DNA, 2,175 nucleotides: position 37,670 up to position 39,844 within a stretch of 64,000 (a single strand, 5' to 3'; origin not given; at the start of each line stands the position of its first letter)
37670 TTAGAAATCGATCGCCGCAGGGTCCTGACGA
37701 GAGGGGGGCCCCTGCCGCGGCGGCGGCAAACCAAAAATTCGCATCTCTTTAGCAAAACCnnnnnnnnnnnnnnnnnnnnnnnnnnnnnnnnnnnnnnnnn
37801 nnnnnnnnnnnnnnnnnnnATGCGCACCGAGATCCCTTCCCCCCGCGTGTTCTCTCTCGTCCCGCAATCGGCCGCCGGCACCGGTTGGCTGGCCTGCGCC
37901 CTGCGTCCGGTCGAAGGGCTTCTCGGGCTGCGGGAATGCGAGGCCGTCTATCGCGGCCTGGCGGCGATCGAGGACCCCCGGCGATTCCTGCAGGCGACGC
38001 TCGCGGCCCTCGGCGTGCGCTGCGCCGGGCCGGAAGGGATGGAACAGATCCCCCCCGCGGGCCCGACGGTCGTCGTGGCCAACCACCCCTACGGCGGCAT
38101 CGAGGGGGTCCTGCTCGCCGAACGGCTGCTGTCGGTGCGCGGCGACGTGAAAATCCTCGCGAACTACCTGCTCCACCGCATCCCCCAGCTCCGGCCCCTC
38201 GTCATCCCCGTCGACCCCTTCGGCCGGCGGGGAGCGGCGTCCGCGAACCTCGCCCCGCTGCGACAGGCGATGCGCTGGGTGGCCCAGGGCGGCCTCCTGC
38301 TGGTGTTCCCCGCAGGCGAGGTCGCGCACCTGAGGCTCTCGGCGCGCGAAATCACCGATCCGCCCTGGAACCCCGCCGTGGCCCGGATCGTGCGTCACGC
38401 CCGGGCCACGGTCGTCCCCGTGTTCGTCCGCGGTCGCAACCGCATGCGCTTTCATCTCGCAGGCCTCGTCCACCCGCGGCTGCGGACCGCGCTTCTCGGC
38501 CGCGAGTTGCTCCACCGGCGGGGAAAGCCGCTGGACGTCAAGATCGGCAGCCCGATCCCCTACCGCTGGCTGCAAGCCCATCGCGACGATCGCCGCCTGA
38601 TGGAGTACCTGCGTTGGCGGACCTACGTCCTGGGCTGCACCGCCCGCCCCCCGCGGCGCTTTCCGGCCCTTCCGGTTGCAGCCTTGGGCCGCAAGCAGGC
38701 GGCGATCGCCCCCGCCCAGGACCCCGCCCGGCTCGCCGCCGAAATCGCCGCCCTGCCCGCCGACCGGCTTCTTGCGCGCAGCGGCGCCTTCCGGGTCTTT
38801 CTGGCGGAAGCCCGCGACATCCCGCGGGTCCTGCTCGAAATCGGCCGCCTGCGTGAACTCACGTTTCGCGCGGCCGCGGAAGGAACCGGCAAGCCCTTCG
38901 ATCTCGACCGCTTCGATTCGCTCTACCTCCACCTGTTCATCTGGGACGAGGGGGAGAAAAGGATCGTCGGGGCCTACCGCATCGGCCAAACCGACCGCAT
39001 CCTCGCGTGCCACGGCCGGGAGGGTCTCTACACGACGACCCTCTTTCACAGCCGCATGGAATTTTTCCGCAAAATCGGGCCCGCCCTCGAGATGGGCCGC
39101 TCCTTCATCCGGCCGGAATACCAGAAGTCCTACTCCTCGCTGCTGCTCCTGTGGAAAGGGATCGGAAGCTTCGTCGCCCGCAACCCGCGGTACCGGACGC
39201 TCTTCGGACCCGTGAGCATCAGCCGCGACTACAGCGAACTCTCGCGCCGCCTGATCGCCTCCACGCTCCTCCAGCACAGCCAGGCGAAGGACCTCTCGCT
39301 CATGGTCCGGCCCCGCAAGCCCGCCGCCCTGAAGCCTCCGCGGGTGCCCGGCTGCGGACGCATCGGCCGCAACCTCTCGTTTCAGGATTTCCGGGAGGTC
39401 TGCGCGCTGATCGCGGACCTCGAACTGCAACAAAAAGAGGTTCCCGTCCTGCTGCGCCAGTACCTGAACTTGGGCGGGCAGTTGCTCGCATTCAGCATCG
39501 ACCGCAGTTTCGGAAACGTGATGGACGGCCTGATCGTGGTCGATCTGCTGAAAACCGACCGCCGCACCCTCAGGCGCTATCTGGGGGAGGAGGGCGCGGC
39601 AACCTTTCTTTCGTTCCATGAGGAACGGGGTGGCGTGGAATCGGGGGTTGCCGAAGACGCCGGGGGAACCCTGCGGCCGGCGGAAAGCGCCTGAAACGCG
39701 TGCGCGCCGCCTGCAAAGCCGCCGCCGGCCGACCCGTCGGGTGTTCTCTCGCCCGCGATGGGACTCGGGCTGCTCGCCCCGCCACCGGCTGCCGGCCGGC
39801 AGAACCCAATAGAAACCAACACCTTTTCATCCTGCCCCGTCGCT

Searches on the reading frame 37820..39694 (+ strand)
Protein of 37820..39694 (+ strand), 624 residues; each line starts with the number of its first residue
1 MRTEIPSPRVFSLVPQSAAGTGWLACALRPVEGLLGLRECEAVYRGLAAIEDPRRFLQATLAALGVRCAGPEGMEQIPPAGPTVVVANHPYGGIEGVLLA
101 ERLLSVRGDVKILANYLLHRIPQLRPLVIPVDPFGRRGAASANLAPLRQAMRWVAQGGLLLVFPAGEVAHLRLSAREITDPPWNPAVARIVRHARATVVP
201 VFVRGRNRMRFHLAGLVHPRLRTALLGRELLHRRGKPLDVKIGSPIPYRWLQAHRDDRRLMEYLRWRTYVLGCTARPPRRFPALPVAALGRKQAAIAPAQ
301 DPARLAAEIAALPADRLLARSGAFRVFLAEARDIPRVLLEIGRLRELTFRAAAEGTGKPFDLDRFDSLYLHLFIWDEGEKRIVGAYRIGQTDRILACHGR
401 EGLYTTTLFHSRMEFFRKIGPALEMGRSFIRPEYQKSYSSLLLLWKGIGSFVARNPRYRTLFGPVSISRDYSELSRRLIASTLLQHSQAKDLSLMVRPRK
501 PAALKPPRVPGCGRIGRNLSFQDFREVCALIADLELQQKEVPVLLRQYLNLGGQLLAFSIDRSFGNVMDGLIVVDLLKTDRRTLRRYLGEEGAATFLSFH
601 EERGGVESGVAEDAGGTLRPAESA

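Call 3: search_protein_families(library=pfam, proteins=[window:37820-39694:+], max_evalue=0.01)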
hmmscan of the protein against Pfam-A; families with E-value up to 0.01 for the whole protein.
window:37820-39694:+ (624 aa): 3 families
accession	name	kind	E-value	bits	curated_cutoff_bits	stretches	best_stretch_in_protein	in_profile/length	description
PF19576.4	Acyltransf_2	-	1.7e-25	89.9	27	1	52-272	42-260/266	Acyltransferase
PF13444.12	Acetyltransf_5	-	1.2e-22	80.9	22.4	1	344-445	1-102/102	Acetyltransferase (GNAT) domain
PF01553.26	Acyltransferase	-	7.4e-06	26.3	23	1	72-203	5-131/132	Acyltransferase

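Call 6: search_protein_families(library=ncbifam, proteins=[window:37820-39694:+], max_evalue=1)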
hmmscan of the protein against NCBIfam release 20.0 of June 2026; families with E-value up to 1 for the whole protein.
window:37820-39694:+ (624 aa): 7 families
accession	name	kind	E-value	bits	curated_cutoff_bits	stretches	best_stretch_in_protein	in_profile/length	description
NF052615.1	orn_lipid_OlsF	equivalog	4.5e-113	378.8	620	1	55-588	53-569/570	bifunctional ornithine lipid synthase OlsF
NF053696.1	GlyAclTfGlsBBct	equivalog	1.3e-35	123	300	1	321-576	26-289/303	glycine N(alpha)-acyltransferase GlsB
NF053697.1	LyGlyAclTfGlsABct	equivalog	5.7e-26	91.3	260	1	55-270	50-266/267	lyso-glycine lipid O-acyltransferase GlsA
NF052554.1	OrAlActfOlsBRHOCB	equivalog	7.6e-12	45.5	350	1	360-587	47-253/256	L-ornithine N(alpha)-acyltransferase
NF052555.1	OrAlActfOlsBBRUA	equivalog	3.7e-10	39.8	320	1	344-489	46-191/278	l-ornithine N(alpha)-acyltransferase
NF007231.0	PRK09649.1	equivalog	0.053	13.3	219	1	494-551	93-147/185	RNA polymerase sigma factor SigC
NF006386.0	PRK08633.1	equivalog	0.26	8.9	1221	1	72-205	432-553/1147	acyl-[ACP]--phospholipid O-acyltransferase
